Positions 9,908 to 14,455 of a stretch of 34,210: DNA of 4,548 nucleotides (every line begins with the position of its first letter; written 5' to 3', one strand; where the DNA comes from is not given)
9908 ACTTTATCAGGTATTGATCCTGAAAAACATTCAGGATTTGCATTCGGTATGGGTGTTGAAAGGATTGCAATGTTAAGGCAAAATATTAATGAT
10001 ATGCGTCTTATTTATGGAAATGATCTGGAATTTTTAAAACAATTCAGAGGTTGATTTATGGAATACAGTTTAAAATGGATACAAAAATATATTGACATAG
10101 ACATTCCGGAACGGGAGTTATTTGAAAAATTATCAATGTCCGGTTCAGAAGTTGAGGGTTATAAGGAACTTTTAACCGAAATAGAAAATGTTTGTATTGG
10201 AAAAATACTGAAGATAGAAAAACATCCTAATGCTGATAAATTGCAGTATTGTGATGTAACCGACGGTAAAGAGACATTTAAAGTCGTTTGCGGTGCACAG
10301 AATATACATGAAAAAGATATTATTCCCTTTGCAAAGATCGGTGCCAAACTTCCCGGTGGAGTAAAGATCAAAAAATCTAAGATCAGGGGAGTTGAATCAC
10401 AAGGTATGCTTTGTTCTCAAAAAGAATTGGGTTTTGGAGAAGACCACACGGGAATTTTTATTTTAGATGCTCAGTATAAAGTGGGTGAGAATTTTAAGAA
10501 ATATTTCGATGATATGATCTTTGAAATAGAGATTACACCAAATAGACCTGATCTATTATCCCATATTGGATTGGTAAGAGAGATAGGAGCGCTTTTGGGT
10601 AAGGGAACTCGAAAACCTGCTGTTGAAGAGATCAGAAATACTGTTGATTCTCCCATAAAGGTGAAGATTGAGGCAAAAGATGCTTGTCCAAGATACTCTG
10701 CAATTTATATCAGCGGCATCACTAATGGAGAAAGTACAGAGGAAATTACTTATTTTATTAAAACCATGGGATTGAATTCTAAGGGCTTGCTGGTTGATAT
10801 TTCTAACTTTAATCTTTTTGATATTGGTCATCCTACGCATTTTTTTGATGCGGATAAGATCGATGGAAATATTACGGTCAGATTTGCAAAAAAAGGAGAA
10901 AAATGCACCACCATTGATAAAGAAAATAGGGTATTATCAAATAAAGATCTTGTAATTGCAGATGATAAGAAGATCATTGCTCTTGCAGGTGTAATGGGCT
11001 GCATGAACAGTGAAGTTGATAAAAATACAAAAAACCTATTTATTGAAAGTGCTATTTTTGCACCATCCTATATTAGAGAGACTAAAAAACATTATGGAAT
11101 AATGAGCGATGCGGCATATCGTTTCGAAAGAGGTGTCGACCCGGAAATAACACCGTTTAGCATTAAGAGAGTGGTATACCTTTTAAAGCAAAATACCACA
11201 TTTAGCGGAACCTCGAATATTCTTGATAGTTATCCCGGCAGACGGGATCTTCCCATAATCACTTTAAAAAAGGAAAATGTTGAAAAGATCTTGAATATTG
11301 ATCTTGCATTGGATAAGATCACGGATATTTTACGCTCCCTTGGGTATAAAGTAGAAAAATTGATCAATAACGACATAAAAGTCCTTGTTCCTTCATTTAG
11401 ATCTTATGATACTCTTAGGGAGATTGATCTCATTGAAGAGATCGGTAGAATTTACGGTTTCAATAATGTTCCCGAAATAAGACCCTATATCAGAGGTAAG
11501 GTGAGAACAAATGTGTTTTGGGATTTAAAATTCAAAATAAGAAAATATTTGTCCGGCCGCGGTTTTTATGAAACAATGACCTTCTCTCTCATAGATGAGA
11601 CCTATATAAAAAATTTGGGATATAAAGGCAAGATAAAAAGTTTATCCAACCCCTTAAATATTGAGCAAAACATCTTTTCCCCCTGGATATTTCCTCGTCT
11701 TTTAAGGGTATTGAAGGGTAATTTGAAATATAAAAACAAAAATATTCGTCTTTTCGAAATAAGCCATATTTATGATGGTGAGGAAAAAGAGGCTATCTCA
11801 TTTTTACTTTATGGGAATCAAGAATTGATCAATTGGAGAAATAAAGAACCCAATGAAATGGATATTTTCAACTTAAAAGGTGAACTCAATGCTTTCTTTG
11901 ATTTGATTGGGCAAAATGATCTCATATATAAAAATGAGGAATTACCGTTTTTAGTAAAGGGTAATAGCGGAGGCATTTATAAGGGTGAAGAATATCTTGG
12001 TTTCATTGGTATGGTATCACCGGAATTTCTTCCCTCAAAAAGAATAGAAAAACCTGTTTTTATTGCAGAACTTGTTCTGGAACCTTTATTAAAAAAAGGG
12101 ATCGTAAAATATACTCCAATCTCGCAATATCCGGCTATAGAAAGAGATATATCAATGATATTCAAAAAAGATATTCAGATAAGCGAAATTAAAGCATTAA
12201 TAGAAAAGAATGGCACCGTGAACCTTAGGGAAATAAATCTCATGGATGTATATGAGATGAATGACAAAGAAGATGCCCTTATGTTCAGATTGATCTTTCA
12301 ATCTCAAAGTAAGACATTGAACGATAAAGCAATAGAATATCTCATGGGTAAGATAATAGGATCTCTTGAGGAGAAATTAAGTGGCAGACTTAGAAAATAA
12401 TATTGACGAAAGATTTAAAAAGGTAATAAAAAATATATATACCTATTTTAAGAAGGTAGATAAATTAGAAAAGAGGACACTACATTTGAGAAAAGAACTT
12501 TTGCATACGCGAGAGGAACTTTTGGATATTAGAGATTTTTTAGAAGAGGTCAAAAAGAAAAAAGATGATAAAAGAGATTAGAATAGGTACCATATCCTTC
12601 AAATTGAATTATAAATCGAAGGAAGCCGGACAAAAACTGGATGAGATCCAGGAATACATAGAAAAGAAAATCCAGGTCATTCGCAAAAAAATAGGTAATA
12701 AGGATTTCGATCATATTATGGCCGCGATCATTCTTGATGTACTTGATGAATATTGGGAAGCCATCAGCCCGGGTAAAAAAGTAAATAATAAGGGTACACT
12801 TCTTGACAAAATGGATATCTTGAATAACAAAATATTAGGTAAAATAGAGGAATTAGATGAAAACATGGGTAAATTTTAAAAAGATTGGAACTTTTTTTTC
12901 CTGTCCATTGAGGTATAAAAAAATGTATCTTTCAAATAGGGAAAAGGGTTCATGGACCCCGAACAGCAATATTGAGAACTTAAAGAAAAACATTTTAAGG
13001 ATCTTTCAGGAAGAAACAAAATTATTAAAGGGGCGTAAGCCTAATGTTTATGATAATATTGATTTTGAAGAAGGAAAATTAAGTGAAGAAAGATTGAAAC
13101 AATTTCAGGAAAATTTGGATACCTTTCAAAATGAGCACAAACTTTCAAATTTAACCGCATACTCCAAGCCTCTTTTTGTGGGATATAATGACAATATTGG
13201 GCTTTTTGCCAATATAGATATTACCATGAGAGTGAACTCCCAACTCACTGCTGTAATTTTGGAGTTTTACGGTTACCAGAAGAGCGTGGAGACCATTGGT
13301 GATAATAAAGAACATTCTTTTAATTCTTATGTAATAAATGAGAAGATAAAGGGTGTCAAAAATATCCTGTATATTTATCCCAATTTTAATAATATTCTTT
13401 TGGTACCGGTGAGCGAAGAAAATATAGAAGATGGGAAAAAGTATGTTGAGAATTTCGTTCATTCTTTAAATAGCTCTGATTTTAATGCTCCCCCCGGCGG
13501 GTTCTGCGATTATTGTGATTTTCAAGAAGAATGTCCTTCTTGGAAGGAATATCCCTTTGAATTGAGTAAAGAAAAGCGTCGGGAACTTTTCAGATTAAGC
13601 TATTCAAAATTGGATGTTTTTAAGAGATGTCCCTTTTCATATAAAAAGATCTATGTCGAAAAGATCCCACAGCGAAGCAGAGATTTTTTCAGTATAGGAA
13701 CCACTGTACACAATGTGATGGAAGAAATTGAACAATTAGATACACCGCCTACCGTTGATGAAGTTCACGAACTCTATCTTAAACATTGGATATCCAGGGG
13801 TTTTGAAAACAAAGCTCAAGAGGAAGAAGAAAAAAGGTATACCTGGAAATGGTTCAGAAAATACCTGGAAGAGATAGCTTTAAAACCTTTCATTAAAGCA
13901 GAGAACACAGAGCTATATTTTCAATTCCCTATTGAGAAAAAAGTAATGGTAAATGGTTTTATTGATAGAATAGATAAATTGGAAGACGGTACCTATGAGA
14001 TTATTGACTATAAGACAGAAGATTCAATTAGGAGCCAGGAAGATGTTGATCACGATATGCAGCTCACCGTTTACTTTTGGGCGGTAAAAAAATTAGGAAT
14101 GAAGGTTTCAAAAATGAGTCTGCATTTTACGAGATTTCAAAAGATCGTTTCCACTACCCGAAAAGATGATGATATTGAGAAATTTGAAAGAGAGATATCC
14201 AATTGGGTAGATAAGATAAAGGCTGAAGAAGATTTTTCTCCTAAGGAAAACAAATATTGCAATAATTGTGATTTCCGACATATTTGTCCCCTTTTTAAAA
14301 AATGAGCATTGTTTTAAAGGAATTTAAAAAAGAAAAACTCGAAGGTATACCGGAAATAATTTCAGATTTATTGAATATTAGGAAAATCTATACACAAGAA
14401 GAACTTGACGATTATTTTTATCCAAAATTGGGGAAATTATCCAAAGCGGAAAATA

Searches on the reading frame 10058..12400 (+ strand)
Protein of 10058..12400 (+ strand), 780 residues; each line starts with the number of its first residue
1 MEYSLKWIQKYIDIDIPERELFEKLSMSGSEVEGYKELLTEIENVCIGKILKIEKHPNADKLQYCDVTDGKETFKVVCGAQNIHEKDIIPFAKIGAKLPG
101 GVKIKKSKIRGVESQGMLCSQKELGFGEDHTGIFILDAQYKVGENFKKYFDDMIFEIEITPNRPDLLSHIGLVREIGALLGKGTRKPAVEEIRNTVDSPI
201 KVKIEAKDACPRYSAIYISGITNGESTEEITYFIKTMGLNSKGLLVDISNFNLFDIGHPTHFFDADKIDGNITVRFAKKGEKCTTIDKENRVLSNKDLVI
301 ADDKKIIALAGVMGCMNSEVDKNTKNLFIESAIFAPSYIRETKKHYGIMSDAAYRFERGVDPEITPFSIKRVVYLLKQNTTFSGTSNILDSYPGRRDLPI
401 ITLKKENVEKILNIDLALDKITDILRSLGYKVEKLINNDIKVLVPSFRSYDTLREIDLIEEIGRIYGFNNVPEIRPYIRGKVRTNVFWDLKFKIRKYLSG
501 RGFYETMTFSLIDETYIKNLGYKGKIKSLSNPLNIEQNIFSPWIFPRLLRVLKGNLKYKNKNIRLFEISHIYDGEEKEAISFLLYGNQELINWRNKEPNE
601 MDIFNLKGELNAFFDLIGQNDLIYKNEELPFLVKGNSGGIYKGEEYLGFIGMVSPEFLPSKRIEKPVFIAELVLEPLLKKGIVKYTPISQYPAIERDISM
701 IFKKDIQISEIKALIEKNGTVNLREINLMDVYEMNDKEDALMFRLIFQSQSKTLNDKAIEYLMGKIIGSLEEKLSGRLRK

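Call 45: search_protein_families(library=pfam, proteins=[window:10058-12400:+], max_evalue=0.001)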
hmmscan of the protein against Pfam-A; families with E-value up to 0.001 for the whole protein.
window:10058-12400:+ (780 aa): 6 families
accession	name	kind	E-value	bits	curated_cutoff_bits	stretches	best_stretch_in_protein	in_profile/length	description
PF03483.22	B3_4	-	5.3e-55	186.1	29.3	1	209-378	1-171/174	B3/4 domain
PF17759.6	tRNA_synthFbeta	-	8.9e-34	117.3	22.4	1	486-673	17-213/214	Phenylalanyl tRNA synthetase beta chain CLM domain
PF03147.19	FDX-ACB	-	9.6e-21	74.5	31.1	1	689-779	1-94/94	Ferredoxin-fold anticodon binding domain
PF01588.26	tRNA_bind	-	4.1e-20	72.1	27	1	46-144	2-95/96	Putative tRNA binding domain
PF03484.21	B5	-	4.2e-20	72.1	28.6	1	401-468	1-67/67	tRNA synthetase B5 domain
PF18262.7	PhetRS_B1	-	3.2e-05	24.5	26.8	0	150-180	51-81/83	Phe-tRNA synthetase beta subunit B1 domain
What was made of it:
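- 9047..12400 (+): pheS and pheT, the constant downstream neighbours and probably part of the same transcription unit. Pfam assignments are in call 45.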

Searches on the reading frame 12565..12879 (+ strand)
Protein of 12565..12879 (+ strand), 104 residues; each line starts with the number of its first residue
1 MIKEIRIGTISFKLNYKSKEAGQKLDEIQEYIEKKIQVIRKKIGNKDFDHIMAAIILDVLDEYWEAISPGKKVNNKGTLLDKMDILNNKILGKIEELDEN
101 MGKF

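Call 14: search_protein_families(library=pfam, proteins=[window:12565-12879:+], max_evalue=0.001)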
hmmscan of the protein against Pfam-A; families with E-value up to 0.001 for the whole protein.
window:12565-12879:+ (104 aa): 1 family
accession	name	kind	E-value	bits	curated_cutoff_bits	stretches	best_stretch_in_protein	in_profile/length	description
PF05164.18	ZapA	-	0.00066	20.4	23.8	1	11-71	9-68/88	Cell division protein ZapA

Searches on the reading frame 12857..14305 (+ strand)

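Call 14: search_protein_families(library=pfam, proteins=[window:12857-14305:+], max_evalue=0.001)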
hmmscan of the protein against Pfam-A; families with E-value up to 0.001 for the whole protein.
window:12857-14305:+ (482 aa): 2 families
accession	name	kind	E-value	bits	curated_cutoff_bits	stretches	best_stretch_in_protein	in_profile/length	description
PF12705.13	PDDEXK_1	-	1.1e-40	140.6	22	1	246-478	1-247/247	PD-(D/E)XK nuclease superfamily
PF01930.23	Cas_Cas4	-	9.2e-12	45.8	22.7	1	361-477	47-158/160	Domain of unknown function DUF83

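Call 62: search_protein_families(library=padloc, proteins=[window:12857-14305:+], max_evalue=0.001)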
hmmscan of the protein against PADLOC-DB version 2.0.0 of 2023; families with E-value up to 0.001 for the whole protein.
window:12857-14305:+ (482 aa): 12 families
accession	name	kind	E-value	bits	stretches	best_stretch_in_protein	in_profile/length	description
PDLC01250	Cas4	-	6.6e-19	66.8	1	359-478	55-168/168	"CAS-I,CAS-II,CAS-III,CAS-IV,CAS-V,CAS-VI; acquisition_associated"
PDLC00943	Cas4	-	6.4e-18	63.3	1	345-478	45-179/180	CRISPR-associated protein Cas4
PDLC00944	Cas4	-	1.2e-17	62.7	1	347-478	48-177/177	Cas4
PDLC01447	Cas4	-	1.4e-15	56.1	1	247-477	5-157/161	"CAS-I,CAS-II,CAS-III,CAS-IV,CAS-V,CAS-VI; acquisition_associated"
PDLC01611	Cas4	-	6.9e-13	47.2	1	361-477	46-156/158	"CAS-I,CAS-II,CAS-III,CAS-IV,CAS-V,CAS-VI; acquisition_associated"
PDLC01747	Cas1g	-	5.2e-10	36.5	1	361-477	59-176/523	-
PDLC02085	Cas4a2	-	7.5e-10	37.4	1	345-479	43-163/166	-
PDLC01771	Cas4b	-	3.6e-09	35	1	360-477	50-158/162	-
PDLC02087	Cas4b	-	1e-07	30.3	1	362-477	72-188/189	-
PDLC02086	Cas4b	-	7.1e-07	27.4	1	360-477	49-159/161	-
PDLC02410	Aga_Cas4-like_Nuc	-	4.6e-05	21.4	1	359-478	129-251/255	Class II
PDLC01773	Cas4c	-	0.00072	17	0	361-477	82-193/229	-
